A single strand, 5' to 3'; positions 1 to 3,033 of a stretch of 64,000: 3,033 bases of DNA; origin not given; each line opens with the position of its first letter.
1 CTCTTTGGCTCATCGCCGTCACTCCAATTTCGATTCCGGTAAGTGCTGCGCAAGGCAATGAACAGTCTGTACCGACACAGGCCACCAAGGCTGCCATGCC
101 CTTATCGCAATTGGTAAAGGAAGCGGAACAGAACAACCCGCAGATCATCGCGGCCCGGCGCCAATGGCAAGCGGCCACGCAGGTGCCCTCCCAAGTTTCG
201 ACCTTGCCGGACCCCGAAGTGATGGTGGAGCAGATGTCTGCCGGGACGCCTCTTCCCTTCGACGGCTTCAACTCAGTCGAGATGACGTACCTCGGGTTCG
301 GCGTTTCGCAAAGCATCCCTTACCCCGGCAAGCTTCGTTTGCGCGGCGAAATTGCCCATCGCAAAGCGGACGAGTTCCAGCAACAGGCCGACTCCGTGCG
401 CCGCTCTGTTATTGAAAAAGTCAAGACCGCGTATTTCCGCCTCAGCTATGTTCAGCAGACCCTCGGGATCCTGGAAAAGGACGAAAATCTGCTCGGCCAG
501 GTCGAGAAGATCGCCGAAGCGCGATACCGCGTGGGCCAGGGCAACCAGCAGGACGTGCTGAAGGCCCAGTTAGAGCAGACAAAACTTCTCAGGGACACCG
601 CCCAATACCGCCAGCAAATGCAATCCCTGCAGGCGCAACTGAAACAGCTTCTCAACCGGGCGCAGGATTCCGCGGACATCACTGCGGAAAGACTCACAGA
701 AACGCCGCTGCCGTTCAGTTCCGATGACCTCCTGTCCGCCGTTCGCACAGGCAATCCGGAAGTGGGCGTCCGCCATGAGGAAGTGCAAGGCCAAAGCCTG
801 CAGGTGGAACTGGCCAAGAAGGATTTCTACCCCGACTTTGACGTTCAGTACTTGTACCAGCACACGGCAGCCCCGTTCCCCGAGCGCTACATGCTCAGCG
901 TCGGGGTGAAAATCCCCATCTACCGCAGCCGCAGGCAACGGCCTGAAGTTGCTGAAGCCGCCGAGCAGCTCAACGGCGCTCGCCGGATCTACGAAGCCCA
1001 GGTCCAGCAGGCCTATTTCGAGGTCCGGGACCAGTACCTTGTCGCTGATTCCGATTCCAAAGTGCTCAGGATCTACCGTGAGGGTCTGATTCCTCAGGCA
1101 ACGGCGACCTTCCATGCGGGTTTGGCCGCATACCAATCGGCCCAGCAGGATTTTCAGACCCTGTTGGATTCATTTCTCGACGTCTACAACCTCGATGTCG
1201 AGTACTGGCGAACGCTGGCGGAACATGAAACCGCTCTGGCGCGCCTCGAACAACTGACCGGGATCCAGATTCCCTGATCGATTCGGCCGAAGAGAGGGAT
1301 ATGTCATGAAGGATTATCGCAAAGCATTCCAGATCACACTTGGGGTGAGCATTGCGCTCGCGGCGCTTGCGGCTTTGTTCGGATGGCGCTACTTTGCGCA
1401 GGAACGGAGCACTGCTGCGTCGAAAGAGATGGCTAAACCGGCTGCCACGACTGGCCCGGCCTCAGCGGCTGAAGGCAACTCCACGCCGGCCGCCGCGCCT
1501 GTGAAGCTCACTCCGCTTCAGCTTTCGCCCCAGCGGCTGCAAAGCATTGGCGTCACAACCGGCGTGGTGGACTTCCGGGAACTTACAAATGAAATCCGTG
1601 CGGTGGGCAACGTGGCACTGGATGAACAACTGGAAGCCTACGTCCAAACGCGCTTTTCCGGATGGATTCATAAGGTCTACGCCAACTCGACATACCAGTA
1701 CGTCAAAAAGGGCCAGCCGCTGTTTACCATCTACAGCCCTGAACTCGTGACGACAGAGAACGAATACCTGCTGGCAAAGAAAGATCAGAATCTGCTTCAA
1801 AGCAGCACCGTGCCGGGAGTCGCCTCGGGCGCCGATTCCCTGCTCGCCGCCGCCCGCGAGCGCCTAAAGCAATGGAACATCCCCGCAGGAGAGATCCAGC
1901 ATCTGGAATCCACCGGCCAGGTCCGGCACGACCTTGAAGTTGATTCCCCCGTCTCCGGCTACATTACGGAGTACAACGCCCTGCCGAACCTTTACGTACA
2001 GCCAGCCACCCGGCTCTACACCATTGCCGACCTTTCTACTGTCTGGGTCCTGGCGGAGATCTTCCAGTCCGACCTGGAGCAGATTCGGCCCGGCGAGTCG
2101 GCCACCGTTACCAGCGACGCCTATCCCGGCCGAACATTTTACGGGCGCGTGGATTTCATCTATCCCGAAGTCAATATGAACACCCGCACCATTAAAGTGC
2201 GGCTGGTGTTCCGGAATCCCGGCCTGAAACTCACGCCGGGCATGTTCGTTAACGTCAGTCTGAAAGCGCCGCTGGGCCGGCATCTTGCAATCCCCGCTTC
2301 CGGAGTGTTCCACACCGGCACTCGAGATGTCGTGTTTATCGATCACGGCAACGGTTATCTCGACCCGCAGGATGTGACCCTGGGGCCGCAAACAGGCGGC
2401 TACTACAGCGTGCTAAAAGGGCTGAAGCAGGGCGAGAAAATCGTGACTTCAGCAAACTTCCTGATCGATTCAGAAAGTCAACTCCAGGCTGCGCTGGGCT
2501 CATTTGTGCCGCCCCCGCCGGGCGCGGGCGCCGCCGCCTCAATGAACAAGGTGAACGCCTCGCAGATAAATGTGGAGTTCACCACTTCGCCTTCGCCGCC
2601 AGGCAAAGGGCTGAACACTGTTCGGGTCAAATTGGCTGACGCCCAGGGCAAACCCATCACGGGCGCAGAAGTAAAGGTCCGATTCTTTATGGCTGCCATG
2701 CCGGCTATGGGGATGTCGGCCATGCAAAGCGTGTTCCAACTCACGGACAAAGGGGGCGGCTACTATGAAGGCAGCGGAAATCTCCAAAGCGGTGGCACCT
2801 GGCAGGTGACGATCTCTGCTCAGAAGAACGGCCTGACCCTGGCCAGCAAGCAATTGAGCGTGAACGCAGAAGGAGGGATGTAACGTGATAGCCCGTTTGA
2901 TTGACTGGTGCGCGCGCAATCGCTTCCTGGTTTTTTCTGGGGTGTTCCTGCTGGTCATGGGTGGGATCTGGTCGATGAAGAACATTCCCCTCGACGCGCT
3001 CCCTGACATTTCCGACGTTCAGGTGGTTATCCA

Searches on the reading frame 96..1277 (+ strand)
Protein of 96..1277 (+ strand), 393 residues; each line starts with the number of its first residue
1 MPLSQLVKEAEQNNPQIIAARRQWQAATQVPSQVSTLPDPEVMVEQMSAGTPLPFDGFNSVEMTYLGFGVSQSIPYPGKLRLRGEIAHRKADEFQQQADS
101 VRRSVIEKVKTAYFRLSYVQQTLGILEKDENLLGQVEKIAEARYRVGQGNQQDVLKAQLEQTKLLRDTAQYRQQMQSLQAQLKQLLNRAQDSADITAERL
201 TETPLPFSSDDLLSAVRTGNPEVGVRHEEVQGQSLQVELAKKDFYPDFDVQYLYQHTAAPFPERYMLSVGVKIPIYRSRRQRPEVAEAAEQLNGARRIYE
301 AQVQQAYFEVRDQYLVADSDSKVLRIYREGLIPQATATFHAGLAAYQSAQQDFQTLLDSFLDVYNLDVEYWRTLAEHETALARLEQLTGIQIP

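Call 55: search_protein_families(library=pfam, proteins=[window:96-1277:+], max_evalue=0.00001)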
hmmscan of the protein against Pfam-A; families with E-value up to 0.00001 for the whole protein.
window:96-1277:+ (393 aa): 1 family
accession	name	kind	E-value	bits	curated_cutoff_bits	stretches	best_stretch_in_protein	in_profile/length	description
PF02321.23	OEP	-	4.7e-43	147.6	22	2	3-187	1-187/187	Outer membrane efflux protein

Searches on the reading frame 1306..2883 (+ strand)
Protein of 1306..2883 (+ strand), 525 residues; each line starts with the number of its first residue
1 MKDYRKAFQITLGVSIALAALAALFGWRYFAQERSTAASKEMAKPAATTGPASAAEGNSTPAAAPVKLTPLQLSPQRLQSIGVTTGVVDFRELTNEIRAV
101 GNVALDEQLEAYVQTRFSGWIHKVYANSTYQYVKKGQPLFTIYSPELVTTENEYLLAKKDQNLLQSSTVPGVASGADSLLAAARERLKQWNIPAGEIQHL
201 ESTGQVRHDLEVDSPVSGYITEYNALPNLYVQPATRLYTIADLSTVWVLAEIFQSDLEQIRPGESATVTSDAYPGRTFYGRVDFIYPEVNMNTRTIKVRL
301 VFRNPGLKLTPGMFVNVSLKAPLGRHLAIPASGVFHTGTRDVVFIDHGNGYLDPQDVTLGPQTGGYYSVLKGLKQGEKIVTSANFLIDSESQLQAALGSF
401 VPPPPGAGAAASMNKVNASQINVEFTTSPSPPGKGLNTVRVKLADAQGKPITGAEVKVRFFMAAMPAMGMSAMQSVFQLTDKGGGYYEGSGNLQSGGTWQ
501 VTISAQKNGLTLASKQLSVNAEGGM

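Call 55: search_protein_families(library=pfam, proteins=[window:1306-2883:+], max_evalue=0.00001)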
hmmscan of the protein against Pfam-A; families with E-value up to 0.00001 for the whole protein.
window:1306-2883:+ (525 aa): 3 families
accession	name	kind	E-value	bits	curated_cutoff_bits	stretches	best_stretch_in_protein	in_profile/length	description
PF16576.10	HlyD_D23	-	1.4e-79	266.7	30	1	93-315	2-214/214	Barrel-sandwich domain of CusB or HlyD membrane-fusion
PF13437.12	HlyD_3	-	2.5e-18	67.2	22.2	1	212-312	2-106/106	HlyD family secretion protein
PF13115.11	YtkA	-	1e-16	61.7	25.9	1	418-503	4-84/85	YtkA-like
